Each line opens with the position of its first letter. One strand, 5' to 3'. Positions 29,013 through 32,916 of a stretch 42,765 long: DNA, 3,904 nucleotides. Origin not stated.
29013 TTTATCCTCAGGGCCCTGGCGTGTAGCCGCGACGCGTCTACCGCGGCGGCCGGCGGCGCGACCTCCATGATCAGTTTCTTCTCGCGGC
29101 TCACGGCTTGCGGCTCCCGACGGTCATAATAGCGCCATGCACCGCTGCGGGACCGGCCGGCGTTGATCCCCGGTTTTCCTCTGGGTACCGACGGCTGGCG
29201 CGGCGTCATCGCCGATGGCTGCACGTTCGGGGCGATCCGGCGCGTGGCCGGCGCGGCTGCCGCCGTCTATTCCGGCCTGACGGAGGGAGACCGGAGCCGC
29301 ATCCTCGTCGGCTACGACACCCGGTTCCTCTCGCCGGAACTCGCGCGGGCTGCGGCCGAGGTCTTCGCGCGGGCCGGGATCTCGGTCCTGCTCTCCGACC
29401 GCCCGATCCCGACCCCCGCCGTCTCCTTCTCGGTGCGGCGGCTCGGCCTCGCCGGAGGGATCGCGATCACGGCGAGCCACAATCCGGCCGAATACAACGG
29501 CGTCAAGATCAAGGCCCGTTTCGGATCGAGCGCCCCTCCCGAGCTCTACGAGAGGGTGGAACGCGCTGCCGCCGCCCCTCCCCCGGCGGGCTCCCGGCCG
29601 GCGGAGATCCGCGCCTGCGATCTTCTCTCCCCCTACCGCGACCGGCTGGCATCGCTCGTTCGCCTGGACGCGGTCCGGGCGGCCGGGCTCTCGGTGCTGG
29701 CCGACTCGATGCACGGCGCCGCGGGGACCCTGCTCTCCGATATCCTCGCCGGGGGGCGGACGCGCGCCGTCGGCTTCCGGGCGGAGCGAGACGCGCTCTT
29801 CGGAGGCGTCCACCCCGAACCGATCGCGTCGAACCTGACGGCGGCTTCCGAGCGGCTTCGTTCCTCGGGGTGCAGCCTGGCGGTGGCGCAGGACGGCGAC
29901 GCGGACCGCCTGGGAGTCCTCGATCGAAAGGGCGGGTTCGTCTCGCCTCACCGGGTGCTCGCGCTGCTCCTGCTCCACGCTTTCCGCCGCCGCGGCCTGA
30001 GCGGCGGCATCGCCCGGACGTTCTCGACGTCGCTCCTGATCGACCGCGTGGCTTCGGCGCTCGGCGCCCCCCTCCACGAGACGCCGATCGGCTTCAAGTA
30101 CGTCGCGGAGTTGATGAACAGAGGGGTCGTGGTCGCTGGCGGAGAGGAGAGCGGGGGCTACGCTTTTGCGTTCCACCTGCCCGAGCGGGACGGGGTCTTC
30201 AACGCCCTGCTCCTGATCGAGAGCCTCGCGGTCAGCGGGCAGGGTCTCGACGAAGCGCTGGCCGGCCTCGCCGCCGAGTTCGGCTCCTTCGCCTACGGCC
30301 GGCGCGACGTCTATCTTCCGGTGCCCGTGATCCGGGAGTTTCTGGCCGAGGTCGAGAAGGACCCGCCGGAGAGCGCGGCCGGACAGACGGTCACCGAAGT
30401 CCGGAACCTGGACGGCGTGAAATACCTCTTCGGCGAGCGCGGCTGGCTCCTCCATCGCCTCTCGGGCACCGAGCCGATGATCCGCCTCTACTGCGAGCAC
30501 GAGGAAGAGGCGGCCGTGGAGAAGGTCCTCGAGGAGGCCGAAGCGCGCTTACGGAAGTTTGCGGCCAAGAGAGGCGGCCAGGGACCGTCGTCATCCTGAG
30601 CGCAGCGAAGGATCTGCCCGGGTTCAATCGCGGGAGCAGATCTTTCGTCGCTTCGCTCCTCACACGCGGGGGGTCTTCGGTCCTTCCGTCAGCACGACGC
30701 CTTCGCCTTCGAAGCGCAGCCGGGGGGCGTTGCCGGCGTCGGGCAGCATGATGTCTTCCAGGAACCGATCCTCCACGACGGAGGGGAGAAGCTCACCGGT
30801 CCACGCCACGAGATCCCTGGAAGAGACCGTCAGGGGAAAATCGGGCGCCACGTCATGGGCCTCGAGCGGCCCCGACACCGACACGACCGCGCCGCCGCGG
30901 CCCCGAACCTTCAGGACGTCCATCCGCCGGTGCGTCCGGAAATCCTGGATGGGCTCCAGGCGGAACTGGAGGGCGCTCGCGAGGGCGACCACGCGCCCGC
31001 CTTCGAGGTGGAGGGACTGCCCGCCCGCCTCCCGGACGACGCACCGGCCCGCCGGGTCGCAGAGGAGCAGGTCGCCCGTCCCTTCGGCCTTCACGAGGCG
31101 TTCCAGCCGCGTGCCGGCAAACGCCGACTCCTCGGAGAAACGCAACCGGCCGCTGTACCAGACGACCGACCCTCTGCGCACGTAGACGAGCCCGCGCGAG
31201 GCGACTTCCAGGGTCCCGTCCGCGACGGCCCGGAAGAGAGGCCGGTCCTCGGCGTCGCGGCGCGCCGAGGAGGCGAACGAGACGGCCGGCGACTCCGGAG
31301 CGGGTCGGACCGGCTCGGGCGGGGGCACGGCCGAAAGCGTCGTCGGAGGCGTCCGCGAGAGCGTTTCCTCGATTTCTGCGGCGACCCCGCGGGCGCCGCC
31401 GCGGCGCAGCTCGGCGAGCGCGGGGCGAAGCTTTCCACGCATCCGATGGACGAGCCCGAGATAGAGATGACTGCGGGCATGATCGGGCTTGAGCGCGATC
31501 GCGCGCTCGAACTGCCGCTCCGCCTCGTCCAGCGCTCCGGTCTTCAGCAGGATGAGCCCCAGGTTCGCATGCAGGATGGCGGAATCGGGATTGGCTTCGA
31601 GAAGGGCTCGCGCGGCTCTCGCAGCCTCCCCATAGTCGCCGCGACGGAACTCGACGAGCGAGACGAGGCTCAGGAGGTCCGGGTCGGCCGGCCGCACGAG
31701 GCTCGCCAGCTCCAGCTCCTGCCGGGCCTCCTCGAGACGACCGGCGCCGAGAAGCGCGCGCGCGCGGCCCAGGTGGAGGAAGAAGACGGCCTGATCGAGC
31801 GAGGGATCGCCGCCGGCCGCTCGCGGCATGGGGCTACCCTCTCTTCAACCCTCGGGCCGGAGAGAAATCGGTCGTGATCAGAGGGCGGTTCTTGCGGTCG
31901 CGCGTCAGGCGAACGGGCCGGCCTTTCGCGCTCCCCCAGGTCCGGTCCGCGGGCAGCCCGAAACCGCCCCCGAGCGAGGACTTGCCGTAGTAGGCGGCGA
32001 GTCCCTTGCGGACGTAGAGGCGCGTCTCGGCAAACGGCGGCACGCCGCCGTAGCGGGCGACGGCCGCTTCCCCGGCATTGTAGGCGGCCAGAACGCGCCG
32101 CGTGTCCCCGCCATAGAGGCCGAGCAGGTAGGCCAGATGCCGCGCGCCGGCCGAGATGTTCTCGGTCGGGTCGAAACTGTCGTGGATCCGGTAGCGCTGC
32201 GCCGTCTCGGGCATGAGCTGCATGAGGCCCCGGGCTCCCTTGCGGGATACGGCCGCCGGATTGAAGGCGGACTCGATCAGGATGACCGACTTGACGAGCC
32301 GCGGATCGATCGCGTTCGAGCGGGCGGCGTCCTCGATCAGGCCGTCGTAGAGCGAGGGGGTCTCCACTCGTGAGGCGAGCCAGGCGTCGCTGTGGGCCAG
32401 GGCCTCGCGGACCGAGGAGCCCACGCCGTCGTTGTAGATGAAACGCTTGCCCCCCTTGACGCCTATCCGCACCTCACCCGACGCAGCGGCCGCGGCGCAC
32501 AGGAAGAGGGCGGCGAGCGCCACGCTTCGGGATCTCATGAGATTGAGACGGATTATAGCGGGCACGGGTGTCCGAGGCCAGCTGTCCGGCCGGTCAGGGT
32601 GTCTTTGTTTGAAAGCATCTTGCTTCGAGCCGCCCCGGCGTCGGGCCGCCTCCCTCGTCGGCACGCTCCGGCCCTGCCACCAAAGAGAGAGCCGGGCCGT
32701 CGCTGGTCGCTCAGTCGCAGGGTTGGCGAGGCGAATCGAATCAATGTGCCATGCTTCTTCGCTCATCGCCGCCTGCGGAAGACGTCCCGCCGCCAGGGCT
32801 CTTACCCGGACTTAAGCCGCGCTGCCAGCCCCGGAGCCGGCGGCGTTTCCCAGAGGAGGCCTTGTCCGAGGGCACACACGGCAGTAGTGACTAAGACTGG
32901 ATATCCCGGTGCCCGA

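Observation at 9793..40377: A class of intergenic micro-repeat hairpins: tandem 7/8-mers plus their inverted tandem complement, always abutting a stop codon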

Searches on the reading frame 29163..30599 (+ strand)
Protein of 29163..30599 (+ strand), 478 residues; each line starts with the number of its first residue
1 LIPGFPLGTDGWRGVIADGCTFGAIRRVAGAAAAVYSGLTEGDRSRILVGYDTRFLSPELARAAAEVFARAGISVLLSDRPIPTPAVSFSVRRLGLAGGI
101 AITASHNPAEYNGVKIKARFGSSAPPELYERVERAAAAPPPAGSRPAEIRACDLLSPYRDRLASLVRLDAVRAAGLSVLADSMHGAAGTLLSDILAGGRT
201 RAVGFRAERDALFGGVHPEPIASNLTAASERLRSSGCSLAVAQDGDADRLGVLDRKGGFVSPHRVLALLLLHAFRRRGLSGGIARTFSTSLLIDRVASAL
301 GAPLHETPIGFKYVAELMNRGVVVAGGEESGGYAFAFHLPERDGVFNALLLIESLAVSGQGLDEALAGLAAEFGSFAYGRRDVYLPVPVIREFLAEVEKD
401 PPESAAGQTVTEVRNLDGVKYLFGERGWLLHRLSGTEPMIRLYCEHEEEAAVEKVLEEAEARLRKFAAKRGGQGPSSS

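Call 34: search_protein_families(library=pfam, proteins=[window:29163-30599:+], max_evalue=0.00001)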
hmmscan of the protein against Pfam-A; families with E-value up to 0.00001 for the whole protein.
window:29163-30599:+ (478 aa): 4 families
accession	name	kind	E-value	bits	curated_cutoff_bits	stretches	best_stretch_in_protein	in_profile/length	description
PF02878.22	PGM_PMM_I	-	1.3e-34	119.3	22.5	1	8-136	5-131/138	Phosphoglucomutase/phosphomannomutase, alpha/beta/alpha domain I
PF02880.22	PGM_PMM_III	-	1.1e-24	87.3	20.7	1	262-370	2-112/115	Phosphoglucomutase/phosphomannomutase, alpha/beta/alpha domain III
PF02879.22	PGM_PMM_II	-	4.8e-20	72.5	29.3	1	157-257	2-103/103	Phosphoglucomutase/phosphomannomutase, alpha/beta/alpha domain II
PF00408.26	PGM_PMM_IV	-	9.8e-08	32.4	23.1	1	416-459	23-65/68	Phosphoglucomutase/phosphomannomutase, C-terminal domain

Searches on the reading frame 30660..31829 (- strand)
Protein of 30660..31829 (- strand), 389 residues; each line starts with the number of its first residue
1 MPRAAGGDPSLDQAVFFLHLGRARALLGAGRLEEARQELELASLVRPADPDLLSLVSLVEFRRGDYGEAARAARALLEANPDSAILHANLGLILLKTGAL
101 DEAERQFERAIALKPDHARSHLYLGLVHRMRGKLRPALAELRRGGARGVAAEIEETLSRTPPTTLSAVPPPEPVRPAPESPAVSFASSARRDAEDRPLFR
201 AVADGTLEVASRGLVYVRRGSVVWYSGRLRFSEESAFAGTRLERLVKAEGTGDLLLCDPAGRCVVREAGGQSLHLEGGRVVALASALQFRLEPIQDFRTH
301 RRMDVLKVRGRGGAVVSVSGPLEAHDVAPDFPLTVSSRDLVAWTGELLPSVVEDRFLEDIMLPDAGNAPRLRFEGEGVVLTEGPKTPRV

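Call 34: search_protein_families(library=pfam, proteins=[window:30660-31829:-], max_evalue=0.00001)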
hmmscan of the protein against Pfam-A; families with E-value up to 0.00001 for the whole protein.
window:30660-31829:- (389 aa): 10 families
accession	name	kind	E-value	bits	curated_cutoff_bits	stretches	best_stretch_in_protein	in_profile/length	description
PF07719.23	TPR_2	-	1.3e-15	56.5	27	1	85-117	2-34/34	Tetratricopeptide repeat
PF13432.12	TPR_16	-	3.8e-15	56.4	32.7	1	60-104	7-51/65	Tetratricopeptide repeat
PF14559.12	TPR_19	-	1.5e-13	51.3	25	1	62-119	3-60/68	Tetratricopeptide repeat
PF13414.12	TPR_11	-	1.8e-12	47.2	26.8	0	94-128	4-38/42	TPR repeat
PF13431.12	TPR_17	-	2.8e-10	40.1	24.4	0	75-104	4-33/34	Tetratricopeptide repeat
PF13428.12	TPR_14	-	1.1e-09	38.4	23.5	0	55-91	6-42/44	Tetratricopeptide repeat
PF13424.12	TPR_12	-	2.6e-09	37.6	30.1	1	84-143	3-70/77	Tetratricopeptide repeat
PF01987.23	AIM24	-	4.2e-09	36.8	25.7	1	209-380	15-201/205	Mitochondrial biogenesis AIM24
PF00515.34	TPR_1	-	8.6e-09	35.3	27.8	0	85-117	2-34/34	Tetratricopeptide repeat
PF13181.12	TPR_8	-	7.2e-08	32.4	25.7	0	87-117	4-34/34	Tetratricopeptide repeat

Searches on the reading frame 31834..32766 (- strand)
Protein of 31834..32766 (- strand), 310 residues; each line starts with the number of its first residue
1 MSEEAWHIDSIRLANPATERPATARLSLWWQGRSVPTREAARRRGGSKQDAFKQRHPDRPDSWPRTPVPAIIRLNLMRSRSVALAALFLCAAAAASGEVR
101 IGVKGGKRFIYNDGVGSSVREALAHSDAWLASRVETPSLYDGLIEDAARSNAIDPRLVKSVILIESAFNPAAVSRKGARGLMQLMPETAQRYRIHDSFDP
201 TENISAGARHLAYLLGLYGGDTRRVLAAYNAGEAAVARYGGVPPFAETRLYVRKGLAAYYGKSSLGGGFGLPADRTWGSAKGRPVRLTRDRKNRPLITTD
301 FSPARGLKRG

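Call 34: search_protein_families(library=pfam, proteins=[window:31834-32766:-], max_evalue=0.00001)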
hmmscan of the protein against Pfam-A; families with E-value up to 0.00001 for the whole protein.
window:31834-32766:- (310 aa): 1 family
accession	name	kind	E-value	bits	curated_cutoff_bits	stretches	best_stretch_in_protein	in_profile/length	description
PF01464.25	SLT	-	9.1e-29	99.8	21.3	1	143-241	2-106/117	Transglycosylase SLT domain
